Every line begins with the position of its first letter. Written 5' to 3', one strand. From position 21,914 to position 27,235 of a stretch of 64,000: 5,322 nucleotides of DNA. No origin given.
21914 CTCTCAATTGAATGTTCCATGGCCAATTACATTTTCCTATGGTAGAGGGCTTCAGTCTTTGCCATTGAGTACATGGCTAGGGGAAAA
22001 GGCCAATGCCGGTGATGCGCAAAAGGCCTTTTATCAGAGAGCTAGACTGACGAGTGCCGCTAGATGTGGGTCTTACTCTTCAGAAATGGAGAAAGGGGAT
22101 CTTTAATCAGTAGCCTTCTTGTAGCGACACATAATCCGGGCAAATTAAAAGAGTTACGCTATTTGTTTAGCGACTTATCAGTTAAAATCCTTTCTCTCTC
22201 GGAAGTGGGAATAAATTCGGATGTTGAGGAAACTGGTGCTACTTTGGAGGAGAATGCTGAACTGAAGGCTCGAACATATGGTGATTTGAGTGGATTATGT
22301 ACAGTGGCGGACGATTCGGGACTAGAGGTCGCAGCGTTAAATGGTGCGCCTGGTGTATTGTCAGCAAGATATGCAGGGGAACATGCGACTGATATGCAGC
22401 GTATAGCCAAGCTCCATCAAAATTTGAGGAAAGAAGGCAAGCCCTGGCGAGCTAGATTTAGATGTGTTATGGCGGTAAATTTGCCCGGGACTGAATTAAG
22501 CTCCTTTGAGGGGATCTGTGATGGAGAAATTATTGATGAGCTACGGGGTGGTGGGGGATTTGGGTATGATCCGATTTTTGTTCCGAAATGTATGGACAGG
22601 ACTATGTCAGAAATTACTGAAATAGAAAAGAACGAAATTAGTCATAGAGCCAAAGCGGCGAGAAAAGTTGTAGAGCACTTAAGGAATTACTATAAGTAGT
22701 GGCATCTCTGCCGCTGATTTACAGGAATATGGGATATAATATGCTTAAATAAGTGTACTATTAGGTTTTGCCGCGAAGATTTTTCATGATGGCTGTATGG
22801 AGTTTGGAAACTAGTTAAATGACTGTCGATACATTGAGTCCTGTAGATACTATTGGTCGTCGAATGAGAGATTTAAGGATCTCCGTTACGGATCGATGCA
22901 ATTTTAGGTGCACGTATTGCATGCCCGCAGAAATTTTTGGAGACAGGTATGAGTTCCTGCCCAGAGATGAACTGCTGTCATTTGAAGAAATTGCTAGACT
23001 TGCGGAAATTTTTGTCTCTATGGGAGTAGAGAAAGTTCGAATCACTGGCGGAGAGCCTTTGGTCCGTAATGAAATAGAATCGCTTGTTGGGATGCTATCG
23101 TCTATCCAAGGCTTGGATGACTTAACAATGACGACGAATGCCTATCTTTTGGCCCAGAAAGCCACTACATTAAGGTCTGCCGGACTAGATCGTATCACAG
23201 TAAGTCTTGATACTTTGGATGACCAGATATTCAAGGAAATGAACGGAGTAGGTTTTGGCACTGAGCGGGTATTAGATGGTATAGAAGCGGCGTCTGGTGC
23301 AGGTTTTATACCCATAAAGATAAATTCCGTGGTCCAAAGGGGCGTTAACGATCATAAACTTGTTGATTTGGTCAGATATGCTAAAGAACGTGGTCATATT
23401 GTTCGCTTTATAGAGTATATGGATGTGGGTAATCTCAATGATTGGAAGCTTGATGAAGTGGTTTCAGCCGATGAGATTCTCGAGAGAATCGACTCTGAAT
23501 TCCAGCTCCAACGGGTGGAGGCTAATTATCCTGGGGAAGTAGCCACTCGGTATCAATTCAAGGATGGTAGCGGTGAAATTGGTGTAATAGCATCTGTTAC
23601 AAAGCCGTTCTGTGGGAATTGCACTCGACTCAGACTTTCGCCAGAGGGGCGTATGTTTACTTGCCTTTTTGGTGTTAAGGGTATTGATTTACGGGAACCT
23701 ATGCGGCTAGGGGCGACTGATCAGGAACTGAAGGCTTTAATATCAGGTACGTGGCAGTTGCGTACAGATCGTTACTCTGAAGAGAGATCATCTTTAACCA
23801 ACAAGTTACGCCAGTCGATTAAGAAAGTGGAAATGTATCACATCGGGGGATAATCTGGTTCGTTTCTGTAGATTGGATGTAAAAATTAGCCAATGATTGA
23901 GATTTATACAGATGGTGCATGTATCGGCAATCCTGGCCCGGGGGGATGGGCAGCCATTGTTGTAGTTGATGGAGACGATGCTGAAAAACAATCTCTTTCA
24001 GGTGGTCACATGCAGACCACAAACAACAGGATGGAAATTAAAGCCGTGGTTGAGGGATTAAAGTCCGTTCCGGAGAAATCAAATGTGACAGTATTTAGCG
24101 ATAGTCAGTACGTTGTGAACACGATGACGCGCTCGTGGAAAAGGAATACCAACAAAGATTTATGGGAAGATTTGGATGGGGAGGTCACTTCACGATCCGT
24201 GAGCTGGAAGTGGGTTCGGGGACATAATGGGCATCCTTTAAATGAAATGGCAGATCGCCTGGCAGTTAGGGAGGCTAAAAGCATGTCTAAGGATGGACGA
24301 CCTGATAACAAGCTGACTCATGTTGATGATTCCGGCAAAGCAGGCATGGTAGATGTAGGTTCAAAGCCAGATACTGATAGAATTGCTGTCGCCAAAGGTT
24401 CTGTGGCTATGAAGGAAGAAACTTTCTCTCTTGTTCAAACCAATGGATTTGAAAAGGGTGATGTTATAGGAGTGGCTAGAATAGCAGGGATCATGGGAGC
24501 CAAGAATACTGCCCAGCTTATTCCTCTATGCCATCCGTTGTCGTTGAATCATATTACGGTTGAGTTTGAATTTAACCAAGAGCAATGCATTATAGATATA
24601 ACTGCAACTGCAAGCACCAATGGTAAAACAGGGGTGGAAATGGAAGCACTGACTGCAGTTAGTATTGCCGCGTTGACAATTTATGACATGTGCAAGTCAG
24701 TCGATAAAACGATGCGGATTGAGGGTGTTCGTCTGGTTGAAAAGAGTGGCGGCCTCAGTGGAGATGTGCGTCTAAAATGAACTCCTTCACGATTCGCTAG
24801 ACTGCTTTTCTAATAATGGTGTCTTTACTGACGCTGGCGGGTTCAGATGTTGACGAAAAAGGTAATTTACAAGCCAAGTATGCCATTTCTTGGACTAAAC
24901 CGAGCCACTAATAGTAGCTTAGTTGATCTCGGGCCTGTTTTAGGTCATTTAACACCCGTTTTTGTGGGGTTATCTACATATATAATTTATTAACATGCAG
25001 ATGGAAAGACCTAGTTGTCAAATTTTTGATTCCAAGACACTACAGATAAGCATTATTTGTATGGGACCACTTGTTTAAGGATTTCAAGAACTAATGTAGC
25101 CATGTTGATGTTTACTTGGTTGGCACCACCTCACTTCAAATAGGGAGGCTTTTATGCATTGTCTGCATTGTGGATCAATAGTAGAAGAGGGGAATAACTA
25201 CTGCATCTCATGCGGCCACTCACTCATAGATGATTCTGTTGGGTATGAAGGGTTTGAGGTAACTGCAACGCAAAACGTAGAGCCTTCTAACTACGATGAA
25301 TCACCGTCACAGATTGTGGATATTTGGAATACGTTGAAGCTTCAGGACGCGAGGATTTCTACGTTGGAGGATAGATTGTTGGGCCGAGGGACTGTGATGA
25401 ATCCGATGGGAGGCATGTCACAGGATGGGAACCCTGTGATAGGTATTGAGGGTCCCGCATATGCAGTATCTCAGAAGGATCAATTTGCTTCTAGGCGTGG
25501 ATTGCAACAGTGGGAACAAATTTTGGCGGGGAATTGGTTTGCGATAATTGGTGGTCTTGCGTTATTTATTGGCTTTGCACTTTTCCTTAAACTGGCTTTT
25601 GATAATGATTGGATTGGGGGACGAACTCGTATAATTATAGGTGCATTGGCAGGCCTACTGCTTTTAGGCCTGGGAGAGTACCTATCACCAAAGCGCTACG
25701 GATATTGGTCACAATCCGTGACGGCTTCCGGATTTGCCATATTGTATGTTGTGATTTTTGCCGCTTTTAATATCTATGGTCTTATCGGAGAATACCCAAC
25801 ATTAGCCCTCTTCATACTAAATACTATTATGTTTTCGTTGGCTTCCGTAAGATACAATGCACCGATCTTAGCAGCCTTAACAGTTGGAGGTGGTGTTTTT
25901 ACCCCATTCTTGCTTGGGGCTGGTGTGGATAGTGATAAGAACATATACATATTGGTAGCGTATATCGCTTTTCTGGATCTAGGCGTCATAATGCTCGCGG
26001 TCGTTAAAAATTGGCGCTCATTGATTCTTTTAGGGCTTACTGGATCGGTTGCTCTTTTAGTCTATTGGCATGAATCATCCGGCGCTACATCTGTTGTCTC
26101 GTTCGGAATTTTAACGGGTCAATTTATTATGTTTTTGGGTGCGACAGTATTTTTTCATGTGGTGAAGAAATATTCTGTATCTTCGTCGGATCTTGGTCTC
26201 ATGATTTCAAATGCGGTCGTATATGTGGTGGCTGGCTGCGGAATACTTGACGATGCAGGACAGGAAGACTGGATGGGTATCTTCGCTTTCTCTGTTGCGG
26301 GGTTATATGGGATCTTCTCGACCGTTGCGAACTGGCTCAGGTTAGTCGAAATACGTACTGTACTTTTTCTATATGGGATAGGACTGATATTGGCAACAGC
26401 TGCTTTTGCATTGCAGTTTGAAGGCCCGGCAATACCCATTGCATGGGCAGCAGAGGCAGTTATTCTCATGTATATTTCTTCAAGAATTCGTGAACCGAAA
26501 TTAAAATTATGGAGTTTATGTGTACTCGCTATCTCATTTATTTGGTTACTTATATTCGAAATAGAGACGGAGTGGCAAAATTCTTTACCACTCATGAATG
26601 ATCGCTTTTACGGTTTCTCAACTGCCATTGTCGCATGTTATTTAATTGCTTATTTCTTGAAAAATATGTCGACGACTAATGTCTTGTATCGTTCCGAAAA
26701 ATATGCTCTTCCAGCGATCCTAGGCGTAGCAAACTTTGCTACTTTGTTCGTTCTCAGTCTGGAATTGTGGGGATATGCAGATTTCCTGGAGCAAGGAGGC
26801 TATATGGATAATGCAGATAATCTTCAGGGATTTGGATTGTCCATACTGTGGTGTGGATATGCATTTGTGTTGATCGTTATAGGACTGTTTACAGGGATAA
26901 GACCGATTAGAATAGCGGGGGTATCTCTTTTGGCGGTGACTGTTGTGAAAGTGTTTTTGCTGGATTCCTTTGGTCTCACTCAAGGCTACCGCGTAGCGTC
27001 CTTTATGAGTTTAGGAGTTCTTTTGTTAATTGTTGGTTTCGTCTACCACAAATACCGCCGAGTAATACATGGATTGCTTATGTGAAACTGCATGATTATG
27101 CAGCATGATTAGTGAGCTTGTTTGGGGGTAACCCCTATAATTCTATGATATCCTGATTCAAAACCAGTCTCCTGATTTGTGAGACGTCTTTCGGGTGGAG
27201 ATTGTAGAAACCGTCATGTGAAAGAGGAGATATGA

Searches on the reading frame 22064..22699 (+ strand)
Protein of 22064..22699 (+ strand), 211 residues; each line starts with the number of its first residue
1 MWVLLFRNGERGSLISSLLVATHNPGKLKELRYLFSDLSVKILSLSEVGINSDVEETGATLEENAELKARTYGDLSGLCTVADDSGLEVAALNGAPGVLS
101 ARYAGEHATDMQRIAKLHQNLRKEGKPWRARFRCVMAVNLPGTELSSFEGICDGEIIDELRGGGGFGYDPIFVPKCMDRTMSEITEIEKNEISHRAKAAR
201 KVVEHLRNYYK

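Call 40: search_protein_families(library=pfam, proteins=[window:22064-22699:+], max_evalue=0.00001)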
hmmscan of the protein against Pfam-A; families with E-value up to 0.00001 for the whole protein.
window:22064-22699:+ (211 aa): 1 family
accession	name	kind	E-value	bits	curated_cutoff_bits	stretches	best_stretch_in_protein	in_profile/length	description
PF01725.21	Ham1p_like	-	3.2e-62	210.2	22.5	1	18-204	1-185/186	Ham1 family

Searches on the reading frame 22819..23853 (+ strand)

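Call 40: search_protein_families(library=pfam, proteins=[window:22819-23853:+], max_evalue=0.00001)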
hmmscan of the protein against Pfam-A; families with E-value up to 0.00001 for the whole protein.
window:22819-23853:+ (344 aa): 2 families
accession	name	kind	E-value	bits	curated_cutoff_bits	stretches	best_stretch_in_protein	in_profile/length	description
PF06463.18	Mob_synth_C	-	1.4e-38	132.2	37.4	1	195-320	3-127/128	Molybdenum Cofactor Synthesis C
PF04055.27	Radical_SAM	-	7.3e-35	121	29.5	1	21-187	1-165/166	Radical SAM superfamily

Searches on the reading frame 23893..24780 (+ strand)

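Call 40: search_protein_families(library=pfam, proteins=[window:23893-24780:+], max_evalue=0.00001)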
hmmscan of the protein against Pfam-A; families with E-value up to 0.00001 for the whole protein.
window:23893-24780:+ (295 aa): 2 families
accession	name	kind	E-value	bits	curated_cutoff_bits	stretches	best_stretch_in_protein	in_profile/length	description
PF01967.27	MoaC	-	3.8e-59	199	27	1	152-287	1-136/136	MoaC family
PF00075.30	RNase_H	-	4.8e-34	118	25.8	1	3-128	5-140/141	RNase H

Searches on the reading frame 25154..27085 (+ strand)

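Call 41: search_protein_families(library=pfam, proteins=[window:25154-27085:+], max_evalue=0.00001)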
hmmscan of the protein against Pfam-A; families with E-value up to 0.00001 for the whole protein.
window:25154-27085:+ (643 aa): 1 family
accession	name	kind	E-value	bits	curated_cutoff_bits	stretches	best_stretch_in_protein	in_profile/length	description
PF10101.14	DUF2339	-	2.6e-64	218.6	33.6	2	126-464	2-342/659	Predicted membrane protein (DUF2339)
